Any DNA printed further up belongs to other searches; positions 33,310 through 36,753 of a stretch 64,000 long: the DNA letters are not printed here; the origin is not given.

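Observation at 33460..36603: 1047-aa fusion of an O-antigen ligase/polymerase-like (Wzy_C) domain to an ArnT/PMT-like GT-C glycosyltransferase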

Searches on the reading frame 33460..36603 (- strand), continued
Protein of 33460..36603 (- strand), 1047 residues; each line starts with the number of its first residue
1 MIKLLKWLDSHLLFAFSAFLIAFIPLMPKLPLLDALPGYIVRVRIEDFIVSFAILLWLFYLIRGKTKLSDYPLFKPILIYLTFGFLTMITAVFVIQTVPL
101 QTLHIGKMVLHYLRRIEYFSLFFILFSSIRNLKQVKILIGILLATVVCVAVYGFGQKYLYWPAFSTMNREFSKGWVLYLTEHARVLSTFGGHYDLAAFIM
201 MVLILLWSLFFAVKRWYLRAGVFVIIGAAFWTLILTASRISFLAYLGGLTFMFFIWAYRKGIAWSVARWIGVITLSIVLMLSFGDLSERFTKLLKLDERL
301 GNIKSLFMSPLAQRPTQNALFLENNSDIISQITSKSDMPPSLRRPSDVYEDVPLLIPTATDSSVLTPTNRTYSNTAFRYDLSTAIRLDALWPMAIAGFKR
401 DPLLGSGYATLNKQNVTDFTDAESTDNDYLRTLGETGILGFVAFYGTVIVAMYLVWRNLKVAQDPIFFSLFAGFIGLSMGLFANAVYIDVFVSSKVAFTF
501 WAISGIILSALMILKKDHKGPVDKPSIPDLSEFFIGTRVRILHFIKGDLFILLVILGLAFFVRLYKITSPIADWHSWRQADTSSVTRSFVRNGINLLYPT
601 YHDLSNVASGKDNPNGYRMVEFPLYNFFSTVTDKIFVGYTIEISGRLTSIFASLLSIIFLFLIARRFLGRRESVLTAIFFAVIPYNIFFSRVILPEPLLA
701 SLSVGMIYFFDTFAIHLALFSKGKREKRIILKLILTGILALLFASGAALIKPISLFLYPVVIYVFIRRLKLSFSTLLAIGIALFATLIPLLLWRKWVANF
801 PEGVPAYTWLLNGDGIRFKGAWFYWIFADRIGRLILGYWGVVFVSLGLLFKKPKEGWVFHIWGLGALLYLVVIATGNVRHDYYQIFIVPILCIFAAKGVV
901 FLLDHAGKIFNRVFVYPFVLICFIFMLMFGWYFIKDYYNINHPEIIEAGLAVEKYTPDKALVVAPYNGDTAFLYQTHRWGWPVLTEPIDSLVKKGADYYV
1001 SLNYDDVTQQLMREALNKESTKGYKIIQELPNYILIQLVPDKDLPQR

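Call 21: find_related_loci(query=A1, collection=genome_contigs, flank=8000)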
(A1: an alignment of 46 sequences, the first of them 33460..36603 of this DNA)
Query A1 (1047 aa) in genome_contigs; peptide patterns used: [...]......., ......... (x = any residue, [..] = any of these).
600 stretches matched a pattern (row limit reached: there are more); 555 encode a relative of the query (tblastn E <= 1e-3); the best 80 are kept; 80 distinct loci.
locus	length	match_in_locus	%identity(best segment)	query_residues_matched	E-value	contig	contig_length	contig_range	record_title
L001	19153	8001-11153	61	1-1047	0e+0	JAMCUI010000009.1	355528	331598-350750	MAG: Patescibacteria group bacterium isolate FK_Sedi_A_Bin.134 NODE_13_length_355528_cov_13.8818, whole genome shotgun s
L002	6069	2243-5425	59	1-1046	0e+0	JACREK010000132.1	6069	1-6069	MAG: Candidatus Gottesmanbacteria bacterium isolate NC_groundwater_1697_Pr3_B-0.1um_39_16 SR-2_scaffold_141_2546941, who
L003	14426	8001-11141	60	1-1046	0e+0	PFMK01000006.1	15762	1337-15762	MAG: Candidatus Gottesmanbacteria bacterium CG_4_10_14_0_8_um_filter_37_24 CG_4_10_14_0.8_um_filter_scaffold_2038_c, who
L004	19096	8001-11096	58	1-1046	0e+0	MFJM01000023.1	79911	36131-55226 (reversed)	MAG: Candidatus Gottesmanbacteria bacterium RIFCSPHIGHO2_02_FULL_39_14 rifcsphigho2_02_scaffold_251, whole genome shotgu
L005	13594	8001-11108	57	1-1046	0e+0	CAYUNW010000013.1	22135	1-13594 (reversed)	MAG TPA_asm: uncultured Gammaproteobacteria bacterium isolate binchicken_co274_42 genome assembly, contig: NODE_6056_len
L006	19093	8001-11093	57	1-1046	0e+0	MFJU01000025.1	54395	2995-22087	MAG: Candidatus Gottesmanbacteria bacterium RIFCSPLOWO2_01_FULL_42_22 rifcsplowo2_01_scaffold_3435, whole genome shotgun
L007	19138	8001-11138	55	1-1041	0e+0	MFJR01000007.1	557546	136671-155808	MAG: Candidatus Gottesmanbacteria bacterium RIFCSPLOWO2_01_FULL_39_12b rifcsplowo2_01_scaffold_21, whole genome shotgun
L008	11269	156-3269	54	4-1046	0e+0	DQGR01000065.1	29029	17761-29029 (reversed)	MAG TPA_asm: Patescibacteria group bacterium isolate UBA10118 contig_1889, whole genome shotgun sequence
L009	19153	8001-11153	61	1-1047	0e+0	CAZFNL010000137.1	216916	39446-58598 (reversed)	MAG TPA_asm: uncultured Gammaproteobacteria bacterium isolate SRP271791_co1_7 genome assembly, contig: k141_45435, whole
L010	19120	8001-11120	52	1-1046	0e+0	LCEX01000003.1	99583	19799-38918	MAG: Candidatus Gottesmanbacteria bacterium GW2011_GWC1_43_10 UV55_C0003, whole genome shotgun sequence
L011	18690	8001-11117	53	3-1046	0e+0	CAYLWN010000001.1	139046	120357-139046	MAG TPA_asm: uncultured Gammaproteobacteria bacterium isolate SRP050083_co1_444 genome assembly, contig: NODE_11_length_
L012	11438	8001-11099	59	1-1046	0e+0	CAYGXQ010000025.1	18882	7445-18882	MAG TPA_asm: uncultured Gammaproteobacteria bacterium isolate ERP119294_co1_458 genome assembly, contig: NODE_3621_lengt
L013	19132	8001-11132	49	1-1046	0e+0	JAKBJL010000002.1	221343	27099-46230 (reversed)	MAG: bacterium isolate DBS2-5.bin62 NODE_11_length_221343_cov_7.730720, whole genome shotgun sequence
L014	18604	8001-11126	49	1-1045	0e+0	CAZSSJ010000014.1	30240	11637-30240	MAG TPA_asm: uncultured Gammaproteobacteria bacterium isolate SRP050083_co1_3 genome assembly, contig: NODE_521_length_3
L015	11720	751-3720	50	1-1040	0e+0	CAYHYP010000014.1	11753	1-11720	MAG TPA_asm: uncultured Gammaproteobacteria bacterium isolate ERP119705_co16_27 genome assembly, contig: NODE_4374_lengt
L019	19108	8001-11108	47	1-1047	0e+0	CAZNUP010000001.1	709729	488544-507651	MAG TPA_asm: uncultured Gammaproteobacteria bacterium isolate SRP292972_co3_34 genome assembly, contig: NODE_7_length_70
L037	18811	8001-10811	36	1-1028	2e-179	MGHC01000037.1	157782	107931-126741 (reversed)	MAG: Candidatus Woesebacteria bacterium RIFCSPLOWO2_01_FULL_39_10 rifcsplowo2_01_scaffold_970, whole genome shotgun sequ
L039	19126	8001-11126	49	3-1047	0e+0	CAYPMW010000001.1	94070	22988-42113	MAG TPA_asm: uncultured Gammaproteobacteria bacterium isolate binchicken_co227_1238 genome assembly, contig: NODE_456_le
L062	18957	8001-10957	49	3-1028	0e+0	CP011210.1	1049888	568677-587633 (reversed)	MAG: Candidatus Beckwithbacteria bacterium GW2011_GWC1_49_16 chromosome, complete genome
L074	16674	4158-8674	47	1-1028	1e-134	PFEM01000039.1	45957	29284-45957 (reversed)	MAG: Candidatus Shapirobacteria bacterium CG10_big_fil_rev_8_21_14_0_10_48_15 CG10_8_21_14_0.10_scaffold_1275_c, whole g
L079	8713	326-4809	45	1-1038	5e-132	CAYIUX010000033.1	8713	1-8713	MAG TPA_asm: uncultured Gammaproteobacteria bacterium isolate ERP119705_co5_62 genome assembly, contig: NODE_10482_lengt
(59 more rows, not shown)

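Call 28: search_protein_representatives(protein=window:33460-36603:-)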
Query: 1047 residues. Proteins with E-value up to 0.001 (for the whole library): 2630; up to 1e-10: 1255; up to 1e-30: 432. The best 150 are listed.
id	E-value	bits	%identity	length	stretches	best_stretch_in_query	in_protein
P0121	0.0e+00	1094.0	51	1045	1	2-1045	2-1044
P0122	1.6e-266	903.7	46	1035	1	3-1032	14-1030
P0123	5.7e-264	895.2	54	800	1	243-1046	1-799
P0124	5.7e-175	600.5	67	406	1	1-407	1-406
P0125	1.5e-155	536.2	53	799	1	544-1028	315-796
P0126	3.0e-145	502.1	50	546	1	4-518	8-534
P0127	1.4e-144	499.9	48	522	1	1-515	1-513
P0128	5.1e-136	471.5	55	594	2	2-293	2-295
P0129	2.6e-135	469.2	47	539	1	4-511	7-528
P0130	3.0e-135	469.0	50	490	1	552-1038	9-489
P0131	1.5e-134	466.7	50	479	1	550-1015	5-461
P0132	4.3e-133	461.9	47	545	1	3-512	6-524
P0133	3.5e-122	425.7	46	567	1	3-510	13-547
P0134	2.6e-121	422.8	49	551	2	9-340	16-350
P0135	1.8e-119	416.7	45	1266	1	3-514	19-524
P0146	4.0e-113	395.8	41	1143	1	6-593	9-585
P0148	8.3e-113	394.7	45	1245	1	4-511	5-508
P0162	2.6e-108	379.8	44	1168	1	7-513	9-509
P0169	3.4e-105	369.5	42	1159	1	4-558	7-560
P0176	1.6e-103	364.0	42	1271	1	2-511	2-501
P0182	4.0e-102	359.3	36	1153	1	3-745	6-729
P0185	1.1e-101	357.9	41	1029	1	3-509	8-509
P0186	1.3e-101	357.6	36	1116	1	6-657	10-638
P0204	2.5e-95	336.8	42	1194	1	12-509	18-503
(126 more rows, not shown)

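Call 31: search_protein_families(library=pfam, proteins=[P0135, P0146, P0148, P0162, P0176, P0182, P0186, P0204], max_evalue=0.01)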
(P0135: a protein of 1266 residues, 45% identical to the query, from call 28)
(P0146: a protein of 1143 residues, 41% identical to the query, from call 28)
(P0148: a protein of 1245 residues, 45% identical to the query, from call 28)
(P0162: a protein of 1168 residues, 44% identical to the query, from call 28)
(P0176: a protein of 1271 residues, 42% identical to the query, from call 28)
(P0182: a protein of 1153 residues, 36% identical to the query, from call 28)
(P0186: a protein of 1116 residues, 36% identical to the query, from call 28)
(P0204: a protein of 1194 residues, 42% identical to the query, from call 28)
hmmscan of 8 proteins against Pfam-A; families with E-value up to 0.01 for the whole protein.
P0135 (1266 aa): 2 families
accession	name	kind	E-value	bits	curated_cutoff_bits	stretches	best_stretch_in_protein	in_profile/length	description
PF00149.33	Metallophos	-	5.2e-06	27.5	21.5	1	976-1107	20-143/191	Calcineurin-like phosphoesterase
PF04932.20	Wzy_C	-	1.6e-05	25.2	31.7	1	241-456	3-149/149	O-Antigen ligase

P0146 (1143 aa): 1 family
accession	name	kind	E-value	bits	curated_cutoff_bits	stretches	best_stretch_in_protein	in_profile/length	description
PF04932.20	Wzy_C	-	6.2e-11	42.7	31.7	1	230-446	5-149/149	O-Antigen ligase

P0148 (1245 aa): 0 families

P0162 (1168 aa): 1 family
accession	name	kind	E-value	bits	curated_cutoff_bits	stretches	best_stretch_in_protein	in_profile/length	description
PF04932.20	Wzy_C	-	9.4e-11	42.1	31.7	1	230-442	6-149/149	O-Antigen ligase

P0176 (1271 aa): 1 family
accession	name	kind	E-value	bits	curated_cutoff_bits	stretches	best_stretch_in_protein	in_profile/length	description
PF04932.20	Wzy_C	-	4.1e-09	36.8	31.7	1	233-436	5-149/149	O-Antigen ligase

P0182 (1153 aa): 2 families
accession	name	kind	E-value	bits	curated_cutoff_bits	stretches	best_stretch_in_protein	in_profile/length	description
PF04932.20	Wzy_C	-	6.4e-08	33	31.7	1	242-447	5-148/149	O-Antigen ligase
PF00149.33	Metallophos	-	0.00086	20.2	21.5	1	942-1053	28-142/191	Calcineurin-like phosphoesterase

P0186 (1116 aa): 1 family
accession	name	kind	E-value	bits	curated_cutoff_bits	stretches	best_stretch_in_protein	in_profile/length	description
PF04932.20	Wzy_C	-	1.4e-08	35.1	31.7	1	234-435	8-148/149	O-Antigen ligase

P0204 (1194 aa): 1 family
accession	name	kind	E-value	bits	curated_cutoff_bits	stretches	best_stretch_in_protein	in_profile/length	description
PF04932.20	Wzy_C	-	4.4e-08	33.5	31.7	1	248-440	20-149/149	O-Antigen ligase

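Call 33: predict_structure(alignment_id=A1)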
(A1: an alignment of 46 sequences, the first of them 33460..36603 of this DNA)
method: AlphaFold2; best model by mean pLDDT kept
length: 1047 residues; sequences in the alignment: 46
mean_pLDDT: 78.2   pTM: 0.65
mean pLDDT of the five models: 78.2, 76.7, 74.8, 74.2, 72.8
residues with pLDDT >= 90: 344; 70-90: 436; 50-70: 122; < 50: 145
segments of 3 or more residues with pLDDT < 50: 157-188, 287-289, 294-350, 370-373, 375-381, 410-425, 806-820
pLDDT, mean of each block of 10 residues (from residue 1): 83 90 79 62 77 89 85 92 90 81 80 87 92 93 90 54 36 39 41 80 95 93 92 76 92 94 93 90 56 48 46 38 38 37 41 57 56 47 54 75 73 44 57 84 93 93 92 96 80 79 94 87 86 88 90 93 78 61 81 77 72 69 83 78 87 96 95 96 88 86 95 92 85 93 92 89 91 87 90 79 53 42 73 89 92 90 88 58 83 95 81 87 92 69 76 87 72 73 82 89 86 86 87 89 83
secondary structure, 60 per line:
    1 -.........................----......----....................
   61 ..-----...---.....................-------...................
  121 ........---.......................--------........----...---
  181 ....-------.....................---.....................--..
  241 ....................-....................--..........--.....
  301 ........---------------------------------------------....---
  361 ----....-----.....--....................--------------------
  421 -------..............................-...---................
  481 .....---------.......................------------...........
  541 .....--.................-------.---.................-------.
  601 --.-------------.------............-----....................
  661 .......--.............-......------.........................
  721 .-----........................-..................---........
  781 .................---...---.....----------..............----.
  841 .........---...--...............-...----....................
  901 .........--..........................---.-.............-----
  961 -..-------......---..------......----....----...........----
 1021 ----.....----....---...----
elements in order (helices of 4 or more, strands of 3 or more residues): H2-26 E31-36 E41-44 H45-62 H74-94 H102-128 H132-154 H163-170 H181-184 H192-212 H216-236 H239-260 H262-281 H284-293 H296-308 E354-357 E365-368 H374-378 H381-400 H428-457 H465-485 H495-517 H530-545 H548-564 H576-592 H624-635 H641-667 H670-682 H684-689 H696-721 H727-750 H752-769 H773-797 H807-811 H822-835 H840-849 H858-872 H881-909 H912-937 H943-955 H971-976 H988-993 E998-1001 H1006-1016 E1025-1029 E1034-1037

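Call 35: fold_search(model_id=the predicted structure, library=pdb)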
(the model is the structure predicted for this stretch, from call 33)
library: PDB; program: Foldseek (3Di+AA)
matches with E <= 10: 269; with E <= 0.001: 30
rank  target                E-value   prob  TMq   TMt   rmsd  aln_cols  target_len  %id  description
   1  3waj                  1.1e-07  1.00  0.30  0.39  14.9       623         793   12  Crystal structure of the Archaeoglobus fulgidus oligosaccharyltransferase (O29867_ARCFU) complex with Zn and sulfate (released 2013-10-30)
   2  8b6l_I                1.2e-07  1.00  0.29  0.41  10.9       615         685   13  Subtomogram average of the human Sec61-TRAP-OSTA-translocon (released 2022-12-07)
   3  5ezm                  2.6e-07  1.00  0.31  0.56   7.8       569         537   13  Crystal Structure of ArnT from Cupriavidus metallidurans in the apo state (released 2016-02-17)
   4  9n9j_I                3.1e-07  1.00  0.29  0.41  13.6       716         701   11  Structure of a GRP94 folding intermediate engaged with a CCDC134- and FKBP11-bound secretory translocon (released 2025-11-19)
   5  5f15                  3.5e-07  1.00  0.35  0.62   7.4       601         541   14  Crystal Structure of ArnT from Cupriavidus metallidurans bound to Undecaprenyl phosphate (released 2016-02-17)
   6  7oci_F                9.8e-07  1.00  0.33  0.50  10.8       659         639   13  Cryo-EM structure of yeast Ost6p containing oligosaccharyltransferase complex (released 2022-02-16)
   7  7e9s_A                1.1e-06  1.00  0.30  0.35   9.3       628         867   12  Archaeal oligosaccharyltransferase AglB from Archaeoglobus fulgidus in complex with an inhibitory peptide and a dolich (released 2021-09-08)
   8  6s7t_A                1.1e-06  1.00  0.29  0.40   9.6       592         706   12  Cryo-EM structure of human oligosaccharyltransferase complex OST-B (released 2019-12-18)
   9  3wak                  1.6e-06  1.00  0.28  0.34  12.9       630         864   13  Crystal structure of the Archaeoglobus fulgidus oligosaccharyltransferase (O29867_ARCFU) in the apo form (released 2013-10-30)
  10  8pn9_A                1.7e-06  1.00  0.29  0.44  12.0       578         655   13  Structure of human oligosaccharyltransferase OST-A complex bound to NGI-1 (released 2024-05-08)
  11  8age_A                2.3e-06  1.00  0.33  0.51   9.8       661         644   12  Structure of yeast oligosaccharylransferase complex with acceptor peptide bound (released 2022-12-07)
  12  5gmy_A                2.3e-06  1.00  0.30  0.36  13.0       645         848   12  Crystal structure of the Archaeoglobus fulgidus oligosaccharyltransferase (O29867_ARCFU) tethered with an acceptor pep (released 2017-02-01)
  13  6s7o_A                3.8e-06  1.00  0.30  0.44  12.0       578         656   13  Cryo-EM structure of human oligosaccharyltransferase complex OST-A (released 2019-12-18)
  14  6ezn_F                4.7e-06  1.00  0.33  0.49  11.6       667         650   12  Cryo-EM structure of the yeast oligosaccharyltransferase (OST) complex (released 2018-01-17)
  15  6ftg_5                4.7e-06  1.00  0.27  0.41  15.9       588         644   11  Subtomogram average of OST-containing ribosome-translocon complexes from canine rough microsomal membranes (released 2018-03-21)
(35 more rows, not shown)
